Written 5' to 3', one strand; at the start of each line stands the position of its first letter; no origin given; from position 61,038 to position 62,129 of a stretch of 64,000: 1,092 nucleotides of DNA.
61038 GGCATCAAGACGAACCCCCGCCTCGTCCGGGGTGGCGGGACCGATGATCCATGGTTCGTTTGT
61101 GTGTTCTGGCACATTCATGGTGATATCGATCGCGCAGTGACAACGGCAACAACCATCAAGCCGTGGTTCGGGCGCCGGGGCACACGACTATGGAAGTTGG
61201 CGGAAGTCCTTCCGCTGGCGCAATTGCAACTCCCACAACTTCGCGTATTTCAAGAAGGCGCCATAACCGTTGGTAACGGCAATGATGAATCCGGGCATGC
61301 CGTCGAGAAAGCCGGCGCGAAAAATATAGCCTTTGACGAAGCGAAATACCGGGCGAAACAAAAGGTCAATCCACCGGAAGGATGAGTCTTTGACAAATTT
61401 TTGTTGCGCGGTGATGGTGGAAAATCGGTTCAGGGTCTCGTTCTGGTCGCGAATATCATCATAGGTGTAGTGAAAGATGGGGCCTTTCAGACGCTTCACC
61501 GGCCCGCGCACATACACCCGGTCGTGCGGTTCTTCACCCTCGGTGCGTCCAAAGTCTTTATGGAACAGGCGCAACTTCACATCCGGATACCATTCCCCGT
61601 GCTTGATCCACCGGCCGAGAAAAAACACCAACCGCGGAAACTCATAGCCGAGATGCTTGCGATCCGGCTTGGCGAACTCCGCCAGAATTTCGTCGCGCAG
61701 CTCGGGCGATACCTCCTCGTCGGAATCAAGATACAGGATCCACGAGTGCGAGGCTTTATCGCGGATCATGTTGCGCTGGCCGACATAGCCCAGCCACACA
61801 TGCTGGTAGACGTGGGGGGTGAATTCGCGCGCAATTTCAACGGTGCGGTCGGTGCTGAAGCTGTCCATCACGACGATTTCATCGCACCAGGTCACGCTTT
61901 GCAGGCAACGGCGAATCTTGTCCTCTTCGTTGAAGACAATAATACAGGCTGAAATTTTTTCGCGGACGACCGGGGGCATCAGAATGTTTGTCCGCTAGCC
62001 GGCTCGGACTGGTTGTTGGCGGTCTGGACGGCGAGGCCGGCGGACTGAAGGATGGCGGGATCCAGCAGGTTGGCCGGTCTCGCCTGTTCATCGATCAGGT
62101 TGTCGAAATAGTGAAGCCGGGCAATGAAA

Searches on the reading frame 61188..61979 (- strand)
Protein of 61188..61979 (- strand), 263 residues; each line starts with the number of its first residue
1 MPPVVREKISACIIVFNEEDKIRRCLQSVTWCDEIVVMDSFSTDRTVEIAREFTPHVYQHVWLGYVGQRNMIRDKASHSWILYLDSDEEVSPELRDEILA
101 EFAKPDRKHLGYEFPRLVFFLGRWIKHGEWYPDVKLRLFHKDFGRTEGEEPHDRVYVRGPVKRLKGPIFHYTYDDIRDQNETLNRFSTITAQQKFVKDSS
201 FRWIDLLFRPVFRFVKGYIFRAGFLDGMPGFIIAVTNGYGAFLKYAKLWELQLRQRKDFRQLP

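Call 10: search_protein_families(library=pfam, proteins=[window:61188-61979:-], max_evalue=0.0001)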
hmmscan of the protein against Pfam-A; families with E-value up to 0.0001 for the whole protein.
window:61188-61979:- (263 aa): 1 family
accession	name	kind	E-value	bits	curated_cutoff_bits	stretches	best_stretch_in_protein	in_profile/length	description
PF00535.33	Glycos_transf_2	-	3e-18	66.8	23.3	1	10-157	1-160/168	Glycosyl transferase family 2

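Call 69: search_solved_structures(query=window:61188-61979:-, max_evalue=0.001)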
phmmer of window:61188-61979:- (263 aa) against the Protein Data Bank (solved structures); distinct sequences matched with E-value up to 0.001: 4.
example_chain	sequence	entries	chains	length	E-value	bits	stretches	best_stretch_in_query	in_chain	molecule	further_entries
22ao_A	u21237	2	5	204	9.4e-19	71.2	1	5-103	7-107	GmaR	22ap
7msp_A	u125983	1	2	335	2.2e-10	43.7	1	9-98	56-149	SPbeta prophage-derived glycosyltransferase SunS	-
7msn_A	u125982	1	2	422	3.6e-10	43.1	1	9-98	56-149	SPbeta prophage-derived glycosyltransferase SunS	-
7msk_A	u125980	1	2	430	1e-08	38.3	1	9-88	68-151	Glyco_trans_2-like domain-containing protein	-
